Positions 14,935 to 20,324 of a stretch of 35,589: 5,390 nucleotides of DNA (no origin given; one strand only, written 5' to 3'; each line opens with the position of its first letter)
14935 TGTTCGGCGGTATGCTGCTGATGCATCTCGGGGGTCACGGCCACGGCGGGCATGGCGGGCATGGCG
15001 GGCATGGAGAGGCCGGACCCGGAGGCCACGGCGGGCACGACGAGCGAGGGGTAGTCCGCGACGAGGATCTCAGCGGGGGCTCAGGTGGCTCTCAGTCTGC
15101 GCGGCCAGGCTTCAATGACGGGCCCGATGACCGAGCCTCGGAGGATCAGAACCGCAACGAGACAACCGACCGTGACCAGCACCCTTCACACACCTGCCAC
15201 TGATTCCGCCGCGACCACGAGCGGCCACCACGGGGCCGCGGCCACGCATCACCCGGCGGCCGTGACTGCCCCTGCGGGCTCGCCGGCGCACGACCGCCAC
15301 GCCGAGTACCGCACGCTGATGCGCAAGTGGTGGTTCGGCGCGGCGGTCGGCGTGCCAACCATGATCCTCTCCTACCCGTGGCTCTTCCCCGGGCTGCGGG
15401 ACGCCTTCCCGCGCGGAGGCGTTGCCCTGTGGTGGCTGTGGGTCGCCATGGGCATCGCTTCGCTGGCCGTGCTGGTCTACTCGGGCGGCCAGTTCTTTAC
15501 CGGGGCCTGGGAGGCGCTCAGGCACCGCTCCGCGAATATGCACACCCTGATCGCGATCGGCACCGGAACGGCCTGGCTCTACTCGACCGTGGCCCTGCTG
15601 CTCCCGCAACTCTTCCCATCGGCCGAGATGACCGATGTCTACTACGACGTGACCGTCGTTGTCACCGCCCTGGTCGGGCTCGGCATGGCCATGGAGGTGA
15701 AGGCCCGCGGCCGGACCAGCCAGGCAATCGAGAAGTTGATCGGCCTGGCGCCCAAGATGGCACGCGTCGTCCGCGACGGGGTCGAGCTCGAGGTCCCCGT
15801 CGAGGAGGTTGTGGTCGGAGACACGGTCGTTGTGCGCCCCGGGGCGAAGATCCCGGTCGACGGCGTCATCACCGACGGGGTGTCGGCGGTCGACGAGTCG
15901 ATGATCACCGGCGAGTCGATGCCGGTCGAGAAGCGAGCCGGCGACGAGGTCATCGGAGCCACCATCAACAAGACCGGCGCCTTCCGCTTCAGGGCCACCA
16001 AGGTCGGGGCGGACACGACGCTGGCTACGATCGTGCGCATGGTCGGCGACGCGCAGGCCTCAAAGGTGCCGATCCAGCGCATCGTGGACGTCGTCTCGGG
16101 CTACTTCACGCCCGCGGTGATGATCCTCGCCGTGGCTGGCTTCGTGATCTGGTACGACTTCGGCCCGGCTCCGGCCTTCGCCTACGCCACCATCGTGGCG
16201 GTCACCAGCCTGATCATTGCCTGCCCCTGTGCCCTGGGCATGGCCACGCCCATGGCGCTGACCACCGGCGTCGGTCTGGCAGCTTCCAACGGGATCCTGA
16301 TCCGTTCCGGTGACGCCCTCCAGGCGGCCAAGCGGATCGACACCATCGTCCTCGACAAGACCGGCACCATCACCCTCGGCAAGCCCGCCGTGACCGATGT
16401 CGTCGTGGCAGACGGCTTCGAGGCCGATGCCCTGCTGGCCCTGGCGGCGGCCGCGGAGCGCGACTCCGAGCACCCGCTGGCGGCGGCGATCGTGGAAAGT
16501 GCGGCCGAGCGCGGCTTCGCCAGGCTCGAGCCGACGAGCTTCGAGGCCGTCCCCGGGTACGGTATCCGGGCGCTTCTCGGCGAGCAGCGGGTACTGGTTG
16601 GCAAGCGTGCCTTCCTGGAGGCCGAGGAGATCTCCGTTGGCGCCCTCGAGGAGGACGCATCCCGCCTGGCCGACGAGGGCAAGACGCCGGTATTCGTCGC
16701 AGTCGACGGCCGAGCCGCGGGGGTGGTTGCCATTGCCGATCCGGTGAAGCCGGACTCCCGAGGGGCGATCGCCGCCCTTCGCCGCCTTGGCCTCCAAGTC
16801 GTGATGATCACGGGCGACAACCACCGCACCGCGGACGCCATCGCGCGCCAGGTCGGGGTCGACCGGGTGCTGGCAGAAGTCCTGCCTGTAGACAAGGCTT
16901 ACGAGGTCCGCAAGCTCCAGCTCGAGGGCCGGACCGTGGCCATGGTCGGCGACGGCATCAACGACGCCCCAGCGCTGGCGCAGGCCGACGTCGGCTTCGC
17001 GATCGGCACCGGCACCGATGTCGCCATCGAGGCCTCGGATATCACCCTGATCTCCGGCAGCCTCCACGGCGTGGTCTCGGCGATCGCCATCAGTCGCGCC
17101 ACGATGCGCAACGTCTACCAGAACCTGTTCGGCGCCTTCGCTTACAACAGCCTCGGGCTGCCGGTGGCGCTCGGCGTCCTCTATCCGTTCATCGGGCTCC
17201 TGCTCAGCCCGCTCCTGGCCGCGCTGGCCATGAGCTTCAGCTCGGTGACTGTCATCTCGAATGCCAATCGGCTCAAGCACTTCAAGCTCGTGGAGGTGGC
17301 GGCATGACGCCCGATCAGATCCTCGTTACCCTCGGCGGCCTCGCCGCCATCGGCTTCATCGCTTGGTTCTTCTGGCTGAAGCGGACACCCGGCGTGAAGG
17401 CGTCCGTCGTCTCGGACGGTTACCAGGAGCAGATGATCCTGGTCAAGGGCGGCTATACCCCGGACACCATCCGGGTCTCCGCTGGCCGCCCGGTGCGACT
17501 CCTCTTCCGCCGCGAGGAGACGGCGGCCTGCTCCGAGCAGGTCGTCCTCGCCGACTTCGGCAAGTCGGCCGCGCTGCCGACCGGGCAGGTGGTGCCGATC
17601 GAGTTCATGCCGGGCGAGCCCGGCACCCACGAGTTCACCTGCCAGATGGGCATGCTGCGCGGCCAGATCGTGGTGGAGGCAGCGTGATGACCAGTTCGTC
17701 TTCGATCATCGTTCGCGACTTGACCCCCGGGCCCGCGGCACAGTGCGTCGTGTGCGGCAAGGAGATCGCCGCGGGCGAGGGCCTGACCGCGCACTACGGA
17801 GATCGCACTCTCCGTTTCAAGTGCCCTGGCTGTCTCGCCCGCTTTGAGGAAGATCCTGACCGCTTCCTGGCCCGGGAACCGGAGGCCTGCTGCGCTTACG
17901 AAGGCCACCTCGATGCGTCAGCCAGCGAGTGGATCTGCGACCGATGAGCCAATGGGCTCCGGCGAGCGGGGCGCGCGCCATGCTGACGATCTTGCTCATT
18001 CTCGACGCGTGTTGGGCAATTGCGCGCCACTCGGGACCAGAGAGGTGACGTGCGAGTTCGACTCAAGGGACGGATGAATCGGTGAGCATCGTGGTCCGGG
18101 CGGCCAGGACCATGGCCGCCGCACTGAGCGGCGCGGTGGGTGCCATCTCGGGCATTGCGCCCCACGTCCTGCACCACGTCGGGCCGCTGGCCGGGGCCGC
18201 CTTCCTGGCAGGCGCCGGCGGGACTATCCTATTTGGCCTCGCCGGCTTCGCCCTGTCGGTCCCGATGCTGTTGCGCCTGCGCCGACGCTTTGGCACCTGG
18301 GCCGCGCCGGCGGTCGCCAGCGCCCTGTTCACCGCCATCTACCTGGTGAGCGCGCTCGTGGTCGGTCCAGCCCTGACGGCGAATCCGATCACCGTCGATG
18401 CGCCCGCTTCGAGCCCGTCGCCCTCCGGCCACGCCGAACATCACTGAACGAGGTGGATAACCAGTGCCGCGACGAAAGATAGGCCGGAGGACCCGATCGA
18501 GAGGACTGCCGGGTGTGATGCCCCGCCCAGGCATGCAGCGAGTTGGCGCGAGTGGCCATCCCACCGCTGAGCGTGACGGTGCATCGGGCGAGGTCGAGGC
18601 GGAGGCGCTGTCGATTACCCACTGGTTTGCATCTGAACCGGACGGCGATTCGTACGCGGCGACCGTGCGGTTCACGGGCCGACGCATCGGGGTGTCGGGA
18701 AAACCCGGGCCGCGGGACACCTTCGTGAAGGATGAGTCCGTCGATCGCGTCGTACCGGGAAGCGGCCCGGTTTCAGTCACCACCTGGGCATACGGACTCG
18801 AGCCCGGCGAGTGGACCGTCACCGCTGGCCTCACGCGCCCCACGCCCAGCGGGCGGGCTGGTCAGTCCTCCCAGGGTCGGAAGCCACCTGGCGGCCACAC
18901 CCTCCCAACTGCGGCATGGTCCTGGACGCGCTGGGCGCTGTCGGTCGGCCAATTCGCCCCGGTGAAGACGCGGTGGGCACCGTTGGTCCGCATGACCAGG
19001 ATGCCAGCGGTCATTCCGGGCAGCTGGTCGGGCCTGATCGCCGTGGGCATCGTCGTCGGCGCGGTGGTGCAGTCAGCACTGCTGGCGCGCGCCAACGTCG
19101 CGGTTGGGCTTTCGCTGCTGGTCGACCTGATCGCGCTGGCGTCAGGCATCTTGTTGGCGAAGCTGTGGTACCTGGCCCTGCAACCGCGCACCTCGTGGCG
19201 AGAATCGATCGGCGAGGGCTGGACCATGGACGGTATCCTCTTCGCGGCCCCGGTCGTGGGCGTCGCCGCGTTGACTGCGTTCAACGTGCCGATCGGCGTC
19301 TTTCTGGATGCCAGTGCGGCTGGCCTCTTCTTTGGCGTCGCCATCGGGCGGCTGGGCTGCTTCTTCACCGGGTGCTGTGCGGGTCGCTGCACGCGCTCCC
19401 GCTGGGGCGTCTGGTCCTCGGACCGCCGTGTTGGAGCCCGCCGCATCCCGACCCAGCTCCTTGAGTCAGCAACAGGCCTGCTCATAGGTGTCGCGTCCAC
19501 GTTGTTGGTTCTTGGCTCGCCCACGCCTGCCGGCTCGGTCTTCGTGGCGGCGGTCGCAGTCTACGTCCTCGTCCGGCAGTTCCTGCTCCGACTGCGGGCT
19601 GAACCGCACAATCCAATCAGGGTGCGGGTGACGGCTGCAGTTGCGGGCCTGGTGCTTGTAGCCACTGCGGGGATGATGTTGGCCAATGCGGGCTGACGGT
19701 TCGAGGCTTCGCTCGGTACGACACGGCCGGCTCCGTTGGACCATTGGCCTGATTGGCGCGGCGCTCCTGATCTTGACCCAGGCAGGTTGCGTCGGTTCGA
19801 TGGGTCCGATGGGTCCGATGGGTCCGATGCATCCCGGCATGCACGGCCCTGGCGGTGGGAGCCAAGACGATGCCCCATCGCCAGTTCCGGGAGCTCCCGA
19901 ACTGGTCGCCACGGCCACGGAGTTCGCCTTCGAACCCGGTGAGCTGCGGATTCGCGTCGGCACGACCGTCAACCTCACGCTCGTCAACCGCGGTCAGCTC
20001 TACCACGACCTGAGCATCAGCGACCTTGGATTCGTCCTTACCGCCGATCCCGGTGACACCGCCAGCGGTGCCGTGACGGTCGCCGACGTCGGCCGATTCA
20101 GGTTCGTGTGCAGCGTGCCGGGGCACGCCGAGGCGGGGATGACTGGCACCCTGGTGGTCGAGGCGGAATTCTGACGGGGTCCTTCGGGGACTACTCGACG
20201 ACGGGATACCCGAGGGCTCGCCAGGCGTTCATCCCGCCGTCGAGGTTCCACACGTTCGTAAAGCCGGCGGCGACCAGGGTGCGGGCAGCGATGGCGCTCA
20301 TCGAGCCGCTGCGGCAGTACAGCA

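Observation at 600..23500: Exceptionally dense copper/redox island: seven cupredoxin-fold ORFs, two P1B ATPases, two CcdA-like and two Lgt-family genes in about 23 kb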

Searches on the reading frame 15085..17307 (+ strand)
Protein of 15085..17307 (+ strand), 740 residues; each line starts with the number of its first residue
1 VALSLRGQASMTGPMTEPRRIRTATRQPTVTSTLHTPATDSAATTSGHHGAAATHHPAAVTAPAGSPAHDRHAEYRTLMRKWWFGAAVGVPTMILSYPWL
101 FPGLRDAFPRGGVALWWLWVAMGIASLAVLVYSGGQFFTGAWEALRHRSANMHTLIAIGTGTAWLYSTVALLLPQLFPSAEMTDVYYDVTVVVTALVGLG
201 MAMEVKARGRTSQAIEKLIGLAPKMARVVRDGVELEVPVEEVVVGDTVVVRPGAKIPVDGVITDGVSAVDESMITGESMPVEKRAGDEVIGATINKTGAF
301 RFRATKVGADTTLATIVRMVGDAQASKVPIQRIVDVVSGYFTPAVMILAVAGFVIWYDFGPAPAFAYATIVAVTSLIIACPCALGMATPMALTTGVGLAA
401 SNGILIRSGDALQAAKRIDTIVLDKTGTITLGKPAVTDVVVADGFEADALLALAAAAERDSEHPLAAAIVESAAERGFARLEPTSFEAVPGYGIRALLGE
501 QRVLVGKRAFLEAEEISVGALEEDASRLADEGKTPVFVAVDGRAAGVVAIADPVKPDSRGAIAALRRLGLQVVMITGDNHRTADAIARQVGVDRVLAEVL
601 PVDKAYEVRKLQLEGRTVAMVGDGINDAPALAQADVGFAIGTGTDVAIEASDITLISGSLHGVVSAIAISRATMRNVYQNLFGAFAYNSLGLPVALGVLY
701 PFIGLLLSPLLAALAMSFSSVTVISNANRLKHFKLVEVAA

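Call 8: search_protein_families(library=pfam, proteins=[window:15085-17307:+], max_evalue=0.01)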
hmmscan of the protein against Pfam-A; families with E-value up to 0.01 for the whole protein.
window:15085-17307:+ (740 aa): 4 families
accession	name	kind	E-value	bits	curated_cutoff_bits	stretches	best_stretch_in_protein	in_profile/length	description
PF00122.25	E1-E2_ATPase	-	1.3e-55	188.2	28.1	1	221-401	2-180/181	E1-E2 ATPase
PF00702.32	Hydrolase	-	1.3e-39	137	26.4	1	418-635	1-191/191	haloacid dehalogenase-like hydrolase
PF08282.18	Hydrolase_3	-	1.1e-06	29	20.9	1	610-667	198-255/255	haloacid dehalogenase-like hydrolase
PF12710.13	HAD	-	0.00012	23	27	1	551-631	81-188/189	haloacid dehalogenase-like hydrolase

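Call 51: search_protein_families(library=ncbifam, proteins=[window:15115-17307:+], max_evalue=0.00001)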
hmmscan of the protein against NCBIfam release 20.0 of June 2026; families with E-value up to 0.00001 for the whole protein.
window:15115-17307:+ (730 aa): 19 families
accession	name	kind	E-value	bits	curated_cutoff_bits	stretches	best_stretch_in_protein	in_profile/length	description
NF007952.0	PRK10671.1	equivalog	7.8e-210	699.2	1316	1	107-724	221-835/838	copper-exporting P-type ATPase CopA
TIGR01525.1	ATPase-IB_hvy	subfamily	2e-183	611.2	346.25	1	142-720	1-560/560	heavy metal translocating P-type ATPase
TIGR01511.1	ATPase-IB1_Cu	subfamily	2.3e-175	584.5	397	1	124-721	2-542/542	copper-translocating P-type ATPase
TIGR01512.1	ATPase-IB2_Cd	subfamily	4.7e-121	404.9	313.5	2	180-498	21-304/494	cadmium family heavy metal-translocating P-type ATPase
NF008262.1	PRK11033.1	equivalog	5.9e-114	382.1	1005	1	182-723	200-730/731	zinc/cadmium/mercury/lead-transporting ATPase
NF033775.1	P_type_ZntA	exception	6e-103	345.5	1240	1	183-720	206-728/732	Zn(II)/Cd(II)/Pb(II) translocating P-type ATPase ZntA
TIGR01494.1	ATPase_P-type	subfamily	2.6e-89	299.9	62.3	1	185-689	4-464/478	HAD-IC family P-type ATPase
TIGR01497.1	kdpB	equivalog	2.4e-59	201.1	527.9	1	193-646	83-549/675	potassium-transporting ATPase subunit KdpB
TIGR01647.1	ATPase-IIIA_H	equivalog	1e-53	182.7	615.5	2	176-586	55-485/755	plasma-membrane proton-efflux P-type ATPase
TIGR01517.1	ATPase-IIB_Ca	equivalog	6.9e-46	156.9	507.05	3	216-440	158-392/882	calcium-translocating P-type ATPase, PMCA-type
NF010609.0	PRK14010.1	equivalog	1.3e-43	149.2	1323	1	158-644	46-542/673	K(+)-transporting ATPase subunit B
TIGR01116.1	ATPase-IIA1_Ca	equivalog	3.5e-36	124.6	703.4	2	535-669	458-607/799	calcium-translocating P-type ATPase, SERCA-type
TIGR01522.1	ATPase-IIA2_Ca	equivalog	4.9e-36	123.8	798.3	3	585-667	567-650/854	calcium-transporting P-type ATPase, PMR1-type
TIGR01657.1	P-ATPase-V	hypoth_equivalog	4.3e-34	117.2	618.25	2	174-275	190-292/1055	ATP13A2 family polyamine export P-type ATPase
NF011702.0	PRK15122.1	subfamily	3.2e-30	104.8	975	2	585-671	621-707/907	magnesium-translocating P-type ATPase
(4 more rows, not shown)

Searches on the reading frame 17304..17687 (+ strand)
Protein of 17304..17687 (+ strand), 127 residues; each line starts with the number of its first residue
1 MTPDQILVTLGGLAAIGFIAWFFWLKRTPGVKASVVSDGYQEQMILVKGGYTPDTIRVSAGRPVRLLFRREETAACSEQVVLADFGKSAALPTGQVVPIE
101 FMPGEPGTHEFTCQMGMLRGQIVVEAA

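Call 8: search_protein_families(library=pfam, proteins=[window:17304-17687:+], max_evalue=0.01)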
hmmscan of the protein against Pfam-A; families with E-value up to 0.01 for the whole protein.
window:17304-17687:+ (127 aa): 1 family
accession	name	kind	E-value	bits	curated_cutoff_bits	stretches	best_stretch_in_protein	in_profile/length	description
PF13473.12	Cupredoxin_1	-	7.1e-18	65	27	1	17-124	3-104/104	Cupredoxin-like domain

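Call 12: search_protein_families(library=ncbifam, proteins=[window:17304-17687:+], max_evalue=1)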
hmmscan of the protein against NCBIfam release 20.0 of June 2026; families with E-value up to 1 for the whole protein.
window:17304-17687:+ (127 aa): 2 families
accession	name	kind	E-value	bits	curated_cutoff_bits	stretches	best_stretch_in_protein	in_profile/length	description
NF052460.1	L-NosZ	equivalog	0.14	10.7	700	1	41-115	380-463/480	clade III lactonase-type nitrous-oxide reductase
TIGR04246.1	nitrous_NosZ_Gp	equivalog_domain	0.14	10.4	625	1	43-113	488-559/578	Sec-dependent nitrous-oxide reductase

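Call 18: search_solved_structures(query=window:17304-17687:+, max_evalue=10, show_alignments=2)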
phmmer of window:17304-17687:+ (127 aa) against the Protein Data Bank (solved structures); distinct sequences matched with E-value up to 10: 3.
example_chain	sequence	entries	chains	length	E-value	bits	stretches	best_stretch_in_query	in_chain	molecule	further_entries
2mry_A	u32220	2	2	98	1.6e-18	70.3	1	36-125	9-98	Uncharacterized protein | CupA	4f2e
4f2f_A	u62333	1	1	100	2.1e-09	40.8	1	30-124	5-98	Cation-transporting ATPase, E1-E2 family protein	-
9eho_A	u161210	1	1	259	1.1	12.6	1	54-104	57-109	Large ribosomal subunit protein uL2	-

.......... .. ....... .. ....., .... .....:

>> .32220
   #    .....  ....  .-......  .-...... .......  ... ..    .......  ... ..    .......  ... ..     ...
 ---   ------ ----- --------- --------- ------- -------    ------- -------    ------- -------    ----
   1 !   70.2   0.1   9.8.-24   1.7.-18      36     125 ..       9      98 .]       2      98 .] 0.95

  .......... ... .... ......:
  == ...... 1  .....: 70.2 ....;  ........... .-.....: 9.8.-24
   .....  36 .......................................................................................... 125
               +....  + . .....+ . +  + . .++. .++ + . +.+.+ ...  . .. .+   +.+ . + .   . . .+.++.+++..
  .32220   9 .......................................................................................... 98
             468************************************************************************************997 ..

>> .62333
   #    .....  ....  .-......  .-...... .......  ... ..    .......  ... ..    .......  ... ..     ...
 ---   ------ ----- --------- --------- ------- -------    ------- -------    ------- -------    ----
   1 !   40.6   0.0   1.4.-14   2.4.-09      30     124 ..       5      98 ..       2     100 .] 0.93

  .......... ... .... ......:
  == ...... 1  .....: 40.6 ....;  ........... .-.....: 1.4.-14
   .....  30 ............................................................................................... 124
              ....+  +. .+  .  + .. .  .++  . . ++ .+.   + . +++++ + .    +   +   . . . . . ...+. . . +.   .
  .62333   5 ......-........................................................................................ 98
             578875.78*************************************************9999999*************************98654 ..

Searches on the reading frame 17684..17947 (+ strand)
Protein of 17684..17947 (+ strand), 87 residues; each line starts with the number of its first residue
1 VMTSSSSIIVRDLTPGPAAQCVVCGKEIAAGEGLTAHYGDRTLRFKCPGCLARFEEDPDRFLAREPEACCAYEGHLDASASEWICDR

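Call 10: search_protein_families(library=pfam, proteins=[window:17684-17947:+], max_evalue=10)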
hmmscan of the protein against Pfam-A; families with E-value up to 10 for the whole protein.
window:17684-17947:+ (87 aa): 6 families
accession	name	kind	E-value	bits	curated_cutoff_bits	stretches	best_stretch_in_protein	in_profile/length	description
PF24273.1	TRASH_HVO_1752_C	-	2.5e-08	34.4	27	1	18-61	1-43/47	HVO_1752, C-terminal TRASH domain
PF04945.19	YHS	-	0.0017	18.8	30.3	1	23-63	5-45/47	YHS domain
PF08394.17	Arc_trans_TRASH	-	0.0067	17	27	1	20-56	2-37/43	Archaeal TRASH domain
PF24441.1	DUF7560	-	0.0087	16.2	27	1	41-55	2-16/44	Family of unknown function (DUF7560)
PF12156.14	ATPase-cat_bd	-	0.029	15.5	27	1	20-52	1-33/86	Putative metal-binding domain of cation transport ATPase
PF14446.12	Prok-RING_1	-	0.27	11.7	29.1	1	19-31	5-17/54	Prokaryotic RING finger family 1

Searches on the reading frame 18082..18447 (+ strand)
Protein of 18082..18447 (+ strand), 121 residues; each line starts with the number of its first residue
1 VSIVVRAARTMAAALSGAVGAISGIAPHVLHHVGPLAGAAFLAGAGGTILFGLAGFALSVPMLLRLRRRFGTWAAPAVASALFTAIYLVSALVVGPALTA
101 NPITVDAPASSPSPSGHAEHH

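Call 8: search_protein_families(library=pfam, proteins=[window:18082-18447:+], max_evalue=0.01)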
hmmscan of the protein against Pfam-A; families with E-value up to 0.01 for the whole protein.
window:18082-18447:+ (121 aa): 0 families

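Call 10: search_protein_families(library=pfam, proteins=[window:18082-18447:+], max_evalue=10)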
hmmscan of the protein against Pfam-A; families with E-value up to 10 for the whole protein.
window:18082-18447:+ (121 aa): 0 families

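Call 85: search_protein_families(library=pfam, proteins=[window:18112-18447:+], max_evalue=0.01)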
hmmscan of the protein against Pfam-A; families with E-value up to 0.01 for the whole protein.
window:18112-18447:+ (111 aa): 0 families

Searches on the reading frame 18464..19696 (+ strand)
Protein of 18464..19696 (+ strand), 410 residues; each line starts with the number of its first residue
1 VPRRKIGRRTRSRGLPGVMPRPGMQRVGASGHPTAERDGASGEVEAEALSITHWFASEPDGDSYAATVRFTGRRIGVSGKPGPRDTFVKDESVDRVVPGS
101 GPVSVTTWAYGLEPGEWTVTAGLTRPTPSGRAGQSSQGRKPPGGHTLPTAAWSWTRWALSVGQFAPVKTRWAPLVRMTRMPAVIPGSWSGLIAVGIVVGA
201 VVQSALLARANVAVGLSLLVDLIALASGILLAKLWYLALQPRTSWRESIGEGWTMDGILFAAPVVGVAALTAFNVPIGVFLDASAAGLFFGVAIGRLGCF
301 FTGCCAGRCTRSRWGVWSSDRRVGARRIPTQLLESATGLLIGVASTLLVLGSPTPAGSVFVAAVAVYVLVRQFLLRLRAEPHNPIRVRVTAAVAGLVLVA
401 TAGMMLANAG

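Call 8: search_protein_families(library=pfam, proteins=[window:18464-19696:+], max_evalue=0.01)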
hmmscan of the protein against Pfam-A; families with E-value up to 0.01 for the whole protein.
window:18464-19696:+ (410 aa): 1 family
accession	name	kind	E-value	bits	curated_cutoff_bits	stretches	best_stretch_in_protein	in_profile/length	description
PF01790.23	LGT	-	1.2e-17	64.6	24.9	1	191-405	17-238/240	Prolipoprotein diacylglyceryl transferase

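Call 12: search_protein_families(library=ncbifam, proteins=[window:18464-19696:+], max_evalue=1)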
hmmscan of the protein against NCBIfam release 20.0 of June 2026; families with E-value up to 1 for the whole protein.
window:18464-19696:+ (410 aa): 6 families
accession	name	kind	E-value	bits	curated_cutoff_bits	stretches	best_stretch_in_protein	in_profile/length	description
NF000778.0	PRK00052.3-4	equivalog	2.6e-12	47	334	1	190-399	18-234/252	prolipoprotein diacylglyceryl transferase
TIGR00544.1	lgt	equivalog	4.2e-08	32.9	118.9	1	187-400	23-256/280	prolipoprotein diacylglyceryl transferase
NF009611.0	PRK13108.1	equivalog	0.00038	19.5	636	1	192-325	30-173/476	prolipoprotein diacylglyceryl transferase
NF000777.0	PRK00052.3-2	equivalog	0.00043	19.9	558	1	256-313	118-175/310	prolipoprotein diacylglyceryl transferase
NF000779.0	PRK00052.3-5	equivalog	0.071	12.9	405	1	188-373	20-201/257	prolipoprotein diacylglyceryl transferase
NF000775.0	PRK00052.2-5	equivalog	0.18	11.1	428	1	287-367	145-230/288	prolipoprotein diacylglyceryl transferase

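Call 59: search_solved_structures(query=window:18464-19696:+, max_evalue=0.01, show_alignments=1)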
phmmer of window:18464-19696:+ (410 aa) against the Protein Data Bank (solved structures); distinct sequences matched with E-value up to 0.01: 0.

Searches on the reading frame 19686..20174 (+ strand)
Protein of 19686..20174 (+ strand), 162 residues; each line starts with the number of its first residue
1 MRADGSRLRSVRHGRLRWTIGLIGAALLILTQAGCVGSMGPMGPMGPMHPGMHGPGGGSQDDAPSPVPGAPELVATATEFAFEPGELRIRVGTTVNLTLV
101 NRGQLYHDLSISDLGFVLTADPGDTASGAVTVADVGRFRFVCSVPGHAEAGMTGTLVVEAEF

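Call 8: search_protein_families(library=pfam, proteins=[window:19686-20174:+], max_evalue=0.01)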
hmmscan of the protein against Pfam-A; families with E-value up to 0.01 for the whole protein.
window:19686-20174:+ (162 aa): 3 families
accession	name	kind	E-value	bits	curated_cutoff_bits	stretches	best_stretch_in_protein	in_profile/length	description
PF13473.12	Cupredoxin_1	-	2.5e-07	31.1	27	1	72-158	22-104/104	Cupredoxin-like domain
PF00127.26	Copper-bind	-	3.1e-06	28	21.2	1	75-159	7-99/99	Copper binding proteins, plastocyanin/azurin family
PF06525.17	SoxE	-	9.1e-05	22.4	21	1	123-159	103-139/149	Sulfocyanin (SoxE) domain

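Call 12: search_protein_families(library=ncbifam, proteins=[window:19686-20174:+], max_evalue=1)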
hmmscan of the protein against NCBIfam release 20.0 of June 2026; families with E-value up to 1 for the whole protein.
window:19686-20174:+ (162 aa): 9 families
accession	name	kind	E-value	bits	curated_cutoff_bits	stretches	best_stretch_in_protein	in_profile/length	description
NF051440.1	CuResCopIPSEAE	equivalog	2.8e-13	50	280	2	120-159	140-179/180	copper-resistant cuproprotein CopI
TIGR03095.1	rusti_cyanin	equivalog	1.7e-07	31.5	146.7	1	132-159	121-148/148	rusticyanin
TIGR03102.1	halo_cynanin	subfamily_domain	0.00022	21.2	93.8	1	75-159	32-115/115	halocyanin domain-containing protein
TIGR02656.1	cyanin_plasto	equivalog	0.0012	19.2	87.85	1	121-159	65-99/99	plastocyanin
TIGR03094.1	sulfo_cyanin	equivalog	0.0013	18.2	168.4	1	123-159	149-185/195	sulfocyanin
NF047895.1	CuResCopI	equivalog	0.0058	16.4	200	1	138-154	156-172/176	copper-resistant cuproprotein CopI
TIGR03096.1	nitroso_cyanin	equivalog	0.022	14.5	142.85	1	81-145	57-121/135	nitrosocyanin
TIGR04244.1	nitrous_NosZ_RR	equivalog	0.2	10.2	625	1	74-158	540-626/627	TAT-dependent nitrous-oxide reductase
TIGR04246.1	nitrous_NosZ_Gp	equivalog_domain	0.23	9.7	625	1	76-143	490-560/578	Sec-dependent nitrous-oxide reductase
